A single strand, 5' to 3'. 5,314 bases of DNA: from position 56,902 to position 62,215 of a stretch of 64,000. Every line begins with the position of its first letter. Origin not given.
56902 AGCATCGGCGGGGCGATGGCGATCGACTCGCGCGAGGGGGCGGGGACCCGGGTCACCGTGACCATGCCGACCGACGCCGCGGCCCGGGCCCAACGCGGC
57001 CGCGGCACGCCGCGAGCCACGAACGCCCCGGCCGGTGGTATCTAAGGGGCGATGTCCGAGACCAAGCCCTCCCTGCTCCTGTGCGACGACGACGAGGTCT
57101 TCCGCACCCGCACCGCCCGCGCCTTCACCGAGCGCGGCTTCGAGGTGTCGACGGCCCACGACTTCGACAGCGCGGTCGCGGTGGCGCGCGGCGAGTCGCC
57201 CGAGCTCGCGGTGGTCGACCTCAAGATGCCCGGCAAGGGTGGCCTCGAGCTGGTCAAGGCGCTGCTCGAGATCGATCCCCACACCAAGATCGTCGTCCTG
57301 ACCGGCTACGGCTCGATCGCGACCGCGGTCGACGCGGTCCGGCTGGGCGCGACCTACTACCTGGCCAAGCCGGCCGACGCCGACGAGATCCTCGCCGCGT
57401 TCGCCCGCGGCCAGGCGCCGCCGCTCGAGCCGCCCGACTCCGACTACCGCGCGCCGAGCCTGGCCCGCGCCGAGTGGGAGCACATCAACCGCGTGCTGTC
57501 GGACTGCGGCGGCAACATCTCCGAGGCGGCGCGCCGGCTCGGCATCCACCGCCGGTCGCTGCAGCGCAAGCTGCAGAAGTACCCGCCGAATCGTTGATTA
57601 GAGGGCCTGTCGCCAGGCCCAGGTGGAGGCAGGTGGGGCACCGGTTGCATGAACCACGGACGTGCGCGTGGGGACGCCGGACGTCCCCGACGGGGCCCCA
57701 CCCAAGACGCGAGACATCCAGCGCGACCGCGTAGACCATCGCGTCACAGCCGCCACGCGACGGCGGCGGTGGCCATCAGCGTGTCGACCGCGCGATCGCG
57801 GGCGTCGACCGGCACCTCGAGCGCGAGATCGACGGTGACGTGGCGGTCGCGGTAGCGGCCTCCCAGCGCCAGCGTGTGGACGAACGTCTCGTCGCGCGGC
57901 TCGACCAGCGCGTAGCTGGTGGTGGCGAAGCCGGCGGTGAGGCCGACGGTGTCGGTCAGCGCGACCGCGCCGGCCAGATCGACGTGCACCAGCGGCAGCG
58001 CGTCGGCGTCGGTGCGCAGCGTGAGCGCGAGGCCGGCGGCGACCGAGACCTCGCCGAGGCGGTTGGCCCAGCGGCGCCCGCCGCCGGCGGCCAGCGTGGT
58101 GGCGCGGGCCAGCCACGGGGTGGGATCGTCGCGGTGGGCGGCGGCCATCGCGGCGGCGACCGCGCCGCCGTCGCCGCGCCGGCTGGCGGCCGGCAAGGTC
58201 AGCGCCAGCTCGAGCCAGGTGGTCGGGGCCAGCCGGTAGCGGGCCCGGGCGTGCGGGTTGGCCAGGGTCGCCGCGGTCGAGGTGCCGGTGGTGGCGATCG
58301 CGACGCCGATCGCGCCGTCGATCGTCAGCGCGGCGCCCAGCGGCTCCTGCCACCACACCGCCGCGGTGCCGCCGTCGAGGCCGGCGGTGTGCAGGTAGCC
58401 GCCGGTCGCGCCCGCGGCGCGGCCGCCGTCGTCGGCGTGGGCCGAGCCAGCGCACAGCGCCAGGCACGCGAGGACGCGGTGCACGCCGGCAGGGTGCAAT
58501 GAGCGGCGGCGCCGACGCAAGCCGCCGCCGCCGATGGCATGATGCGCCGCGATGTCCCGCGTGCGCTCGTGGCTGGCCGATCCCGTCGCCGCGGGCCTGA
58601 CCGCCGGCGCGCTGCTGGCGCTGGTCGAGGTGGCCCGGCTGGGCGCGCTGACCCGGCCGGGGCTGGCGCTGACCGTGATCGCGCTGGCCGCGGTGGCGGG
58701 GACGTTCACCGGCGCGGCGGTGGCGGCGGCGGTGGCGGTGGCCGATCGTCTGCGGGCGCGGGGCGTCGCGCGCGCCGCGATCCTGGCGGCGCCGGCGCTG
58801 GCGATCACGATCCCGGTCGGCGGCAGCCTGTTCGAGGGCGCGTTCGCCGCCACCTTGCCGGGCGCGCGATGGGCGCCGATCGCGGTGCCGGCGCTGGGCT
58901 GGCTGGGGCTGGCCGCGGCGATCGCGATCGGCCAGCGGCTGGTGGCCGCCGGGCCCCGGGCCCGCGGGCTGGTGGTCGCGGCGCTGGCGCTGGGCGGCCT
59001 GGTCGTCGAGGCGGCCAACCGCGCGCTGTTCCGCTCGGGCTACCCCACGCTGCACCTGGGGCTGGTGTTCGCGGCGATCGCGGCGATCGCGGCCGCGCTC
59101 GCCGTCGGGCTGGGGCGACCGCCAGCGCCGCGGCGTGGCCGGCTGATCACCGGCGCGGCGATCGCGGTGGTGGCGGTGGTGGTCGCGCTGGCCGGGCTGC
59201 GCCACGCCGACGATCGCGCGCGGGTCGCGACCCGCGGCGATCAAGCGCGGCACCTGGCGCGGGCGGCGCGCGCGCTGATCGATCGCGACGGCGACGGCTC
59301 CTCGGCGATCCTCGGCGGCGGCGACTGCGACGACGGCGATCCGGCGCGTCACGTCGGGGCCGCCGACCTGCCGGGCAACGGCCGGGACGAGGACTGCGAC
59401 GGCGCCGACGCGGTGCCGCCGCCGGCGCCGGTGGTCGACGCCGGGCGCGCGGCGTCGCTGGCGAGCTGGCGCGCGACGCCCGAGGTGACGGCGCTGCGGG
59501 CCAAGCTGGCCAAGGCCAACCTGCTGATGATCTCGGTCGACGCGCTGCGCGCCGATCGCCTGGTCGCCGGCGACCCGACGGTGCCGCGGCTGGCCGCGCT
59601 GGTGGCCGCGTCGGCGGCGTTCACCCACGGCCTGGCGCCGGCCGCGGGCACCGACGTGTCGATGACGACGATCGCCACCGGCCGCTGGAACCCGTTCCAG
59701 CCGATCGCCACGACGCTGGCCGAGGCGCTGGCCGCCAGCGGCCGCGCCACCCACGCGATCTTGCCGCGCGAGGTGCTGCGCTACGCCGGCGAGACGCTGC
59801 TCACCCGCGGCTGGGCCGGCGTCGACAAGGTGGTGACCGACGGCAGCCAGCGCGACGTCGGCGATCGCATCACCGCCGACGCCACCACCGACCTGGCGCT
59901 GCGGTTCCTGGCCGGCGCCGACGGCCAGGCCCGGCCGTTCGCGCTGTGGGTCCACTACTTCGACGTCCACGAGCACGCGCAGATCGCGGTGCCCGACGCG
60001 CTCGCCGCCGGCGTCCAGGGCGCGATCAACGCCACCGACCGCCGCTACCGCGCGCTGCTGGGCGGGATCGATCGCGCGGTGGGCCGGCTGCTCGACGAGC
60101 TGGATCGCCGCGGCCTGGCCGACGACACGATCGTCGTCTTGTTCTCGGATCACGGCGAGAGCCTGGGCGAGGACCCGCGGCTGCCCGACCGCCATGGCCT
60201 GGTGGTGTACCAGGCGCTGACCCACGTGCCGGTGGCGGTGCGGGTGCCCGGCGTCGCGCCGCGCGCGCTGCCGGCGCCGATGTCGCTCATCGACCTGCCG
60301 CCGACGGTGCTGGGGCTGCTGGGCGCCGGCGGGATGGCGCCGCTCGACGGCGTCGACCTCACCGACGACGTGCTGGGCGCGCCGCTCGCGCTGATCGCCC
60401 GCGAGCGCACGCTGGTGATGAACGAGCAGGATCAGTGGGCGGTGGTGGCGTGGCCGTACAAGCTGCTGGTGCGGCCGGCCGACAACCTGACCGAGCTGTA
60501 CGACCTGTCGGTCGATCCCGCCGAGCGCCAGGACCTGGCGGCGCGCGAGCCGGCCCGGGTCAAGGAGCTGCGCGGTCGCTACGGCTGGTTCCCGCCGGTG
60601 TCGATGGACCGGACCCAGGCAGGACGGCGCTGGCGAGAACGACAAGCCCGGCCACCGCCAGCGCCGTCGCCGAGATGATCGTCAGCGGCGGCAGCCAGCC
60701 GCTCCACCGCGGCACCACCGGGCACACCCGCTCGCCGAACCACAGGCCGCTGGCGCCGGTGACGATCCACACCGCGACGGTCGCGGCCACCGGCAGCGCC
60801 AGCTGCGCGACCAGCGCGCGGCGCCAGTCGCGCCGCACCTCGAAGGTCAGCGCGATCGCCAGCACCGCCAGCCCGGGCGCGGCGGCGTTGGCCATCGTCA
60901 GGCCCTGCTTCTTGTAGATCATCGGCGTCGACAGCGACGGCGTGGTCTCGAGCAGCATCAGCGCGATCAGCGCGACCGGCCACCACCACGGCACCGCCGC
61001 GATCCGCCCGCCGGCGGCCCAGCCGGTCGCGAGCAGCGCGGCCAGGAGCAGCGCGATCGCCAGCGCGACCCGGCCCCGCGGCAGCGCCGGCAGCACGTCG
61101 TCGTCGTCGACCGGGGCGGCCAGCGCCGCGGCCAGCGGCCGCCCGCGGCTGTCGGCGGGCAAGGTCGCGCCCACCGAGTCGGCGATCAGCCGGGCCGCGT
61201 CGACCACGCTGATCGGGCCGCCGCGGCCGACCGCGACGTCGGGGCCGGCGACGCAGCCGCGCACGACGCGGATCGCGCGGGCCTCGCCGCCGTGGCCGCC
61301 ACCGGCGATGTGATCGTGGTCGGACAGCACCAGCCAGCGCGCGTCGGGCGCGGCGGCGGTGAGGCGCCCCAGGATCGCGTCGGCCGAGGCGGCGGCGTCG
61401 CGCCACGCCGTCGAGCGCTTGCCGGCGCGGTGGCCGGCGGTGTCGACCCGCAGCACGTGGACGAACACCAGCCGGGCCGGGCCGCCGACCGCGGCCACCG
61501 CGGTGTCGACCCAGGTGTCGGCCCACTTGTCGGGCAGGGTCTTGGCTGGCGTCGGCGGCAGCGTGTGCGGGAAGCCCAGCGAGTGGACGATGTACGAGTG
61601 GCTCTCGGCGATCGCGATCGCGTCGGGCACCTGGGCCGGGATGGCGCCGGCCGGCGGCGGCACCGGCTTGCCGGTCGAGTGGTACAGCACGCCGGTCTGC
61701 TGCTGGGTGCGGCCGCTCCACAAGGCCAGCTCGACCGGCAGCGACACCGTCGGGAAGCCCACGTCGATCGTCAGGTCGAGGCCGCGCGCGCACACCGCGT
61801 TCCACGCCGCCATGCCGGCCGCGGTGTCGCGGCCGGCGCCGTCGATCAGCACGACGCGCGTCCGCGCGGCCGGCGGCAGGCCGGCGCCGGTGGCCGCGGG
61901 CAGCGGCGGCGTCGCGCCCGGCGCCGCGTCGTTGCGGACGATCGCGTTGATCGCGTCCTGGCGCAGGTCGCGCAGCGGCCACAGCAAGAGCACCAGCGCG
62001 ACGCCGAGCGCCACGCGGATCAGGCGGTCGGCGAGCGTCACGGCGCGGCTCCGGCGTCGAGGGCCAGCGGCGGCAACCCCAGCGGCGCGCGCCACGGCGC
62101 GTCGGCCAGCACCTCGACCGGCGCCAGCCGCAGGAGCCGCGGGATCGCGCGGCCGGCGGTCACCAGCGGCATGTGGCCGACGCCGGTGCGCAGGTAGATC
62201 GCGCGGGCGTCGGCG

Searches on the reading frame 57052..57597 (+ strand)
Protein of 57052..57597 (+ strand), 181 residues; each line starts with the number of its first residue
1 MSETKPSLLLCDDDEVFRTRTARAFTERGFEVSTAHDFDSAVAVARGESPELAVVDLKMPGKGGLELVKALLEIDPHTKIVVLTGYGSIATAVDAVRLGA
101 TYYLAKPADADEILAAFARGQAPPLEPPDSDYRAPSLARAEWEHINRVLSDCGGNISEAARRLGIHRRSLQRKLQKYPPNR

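Call 35: find_encoding_contigs(protein=window:57052-57597:+, flank=10000, max_places=8)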
Protein window:57052-57597:+ (181 aa): 21 contigs read that carry it; 8 places shown.
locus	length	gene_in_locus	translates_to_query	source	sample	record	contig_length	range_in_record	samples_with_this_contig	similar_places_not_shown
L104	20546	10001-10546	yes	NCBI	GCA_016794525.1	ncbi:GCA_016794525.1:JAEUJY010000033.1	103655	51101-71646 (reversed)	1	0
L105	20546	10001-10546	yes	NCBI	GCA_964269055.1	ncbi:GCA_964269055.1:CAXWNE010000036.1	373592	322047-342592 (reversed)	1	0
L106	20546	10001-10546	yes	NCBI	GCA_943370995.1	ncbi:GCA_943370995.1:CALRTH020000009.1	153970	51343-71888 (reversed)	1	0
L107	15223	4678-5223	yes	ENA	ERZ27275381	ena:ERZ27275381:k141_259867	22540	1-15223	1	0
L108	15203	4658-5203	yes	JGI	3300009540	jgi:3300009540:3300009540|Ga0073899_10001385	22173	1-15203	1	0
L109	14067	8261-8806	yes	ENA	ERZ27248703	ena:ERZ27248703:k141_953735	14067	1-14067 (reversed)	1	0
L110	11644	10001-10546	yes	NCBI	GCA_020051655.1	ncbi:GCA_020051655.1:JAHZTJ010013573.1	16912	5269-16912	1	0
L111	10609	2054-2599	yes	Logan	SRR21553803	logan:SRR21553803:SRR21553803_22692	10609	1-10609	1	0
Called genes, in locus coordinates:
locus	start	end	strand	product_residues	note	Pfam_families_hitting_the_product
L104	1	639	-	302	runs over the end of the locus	-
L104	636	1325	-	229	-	-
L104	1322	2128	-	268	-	PF00483:NTP_transferase (weak), PF12804:NTP_transf_3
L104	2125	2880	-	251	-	PF01066:CDP-OH_P_transf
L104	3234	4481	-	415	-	-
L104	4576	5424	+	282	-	PF03631:Virul_fac_BrkB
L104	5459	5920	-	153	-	PF06983:3-dmu-9_3-mt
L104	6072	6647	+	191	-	-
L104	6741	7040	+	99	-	PF00166:Cpn10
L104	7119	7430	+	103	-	-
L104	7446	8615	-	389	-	-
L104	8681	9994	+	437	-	PF25323:6TM_PilS, PF00512:HisKA (weak), PF02518:HATPase_c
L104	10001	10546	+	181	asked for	PF00072:Response_reg, PF02954:HTH_8, PF13556:HTH_30 (weak)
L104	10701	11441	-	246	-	-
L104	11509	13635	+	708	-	PF11617:Cu-binding_MopE (weak), PF00884:Sulfatase, PF01663:Phosphodiest (weak)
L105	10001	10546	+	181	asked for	PF00072:Response_reg, PF02954:HTH_8, PF13556:HTH_30 (weak)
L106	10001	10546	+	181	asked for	PF00072:Response_reg, PF02954:HTH_8, PF13556:HTH_30 (weak)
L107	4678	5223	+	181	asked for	PF00072:Response_reg, PF02954:HTH_8, PF13556:HTH_30 (weak)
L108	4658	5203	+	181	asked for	PF00072:Response_reg, PF02954:HTH_8, PF13556:HTH_30 (weak)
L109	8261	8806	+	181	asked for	PF00072:Response_reg, PF02954:HTH_8, PF13556:HTH_30 (weak)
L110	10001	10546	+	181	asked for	PF00072:Response_reg, PF02954:HTH_8, PF13556:HTH_30 (weak)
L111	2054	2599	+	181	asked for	PF00072:Response_reg, PF02954:HTH_8, PF13556:HTH_30 (weak)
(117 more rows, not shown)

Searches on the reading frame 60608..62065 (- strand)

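Call 24: search_protein_families(library=pfam, proteins=[window:60608-62065:-], max_evalue=0.001)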
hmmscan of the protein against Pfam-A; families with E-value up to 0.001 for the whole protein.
window:60608-62065:- (486 aa): 1 family
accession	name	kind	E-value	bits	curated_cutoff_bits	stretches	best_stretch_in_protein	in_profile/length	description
PF01663.27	Phosphodiest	-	5.7e-08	33.2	23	1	180-250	142-219/342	Type I phosphodiesterase / nucleotide pyrophosphatase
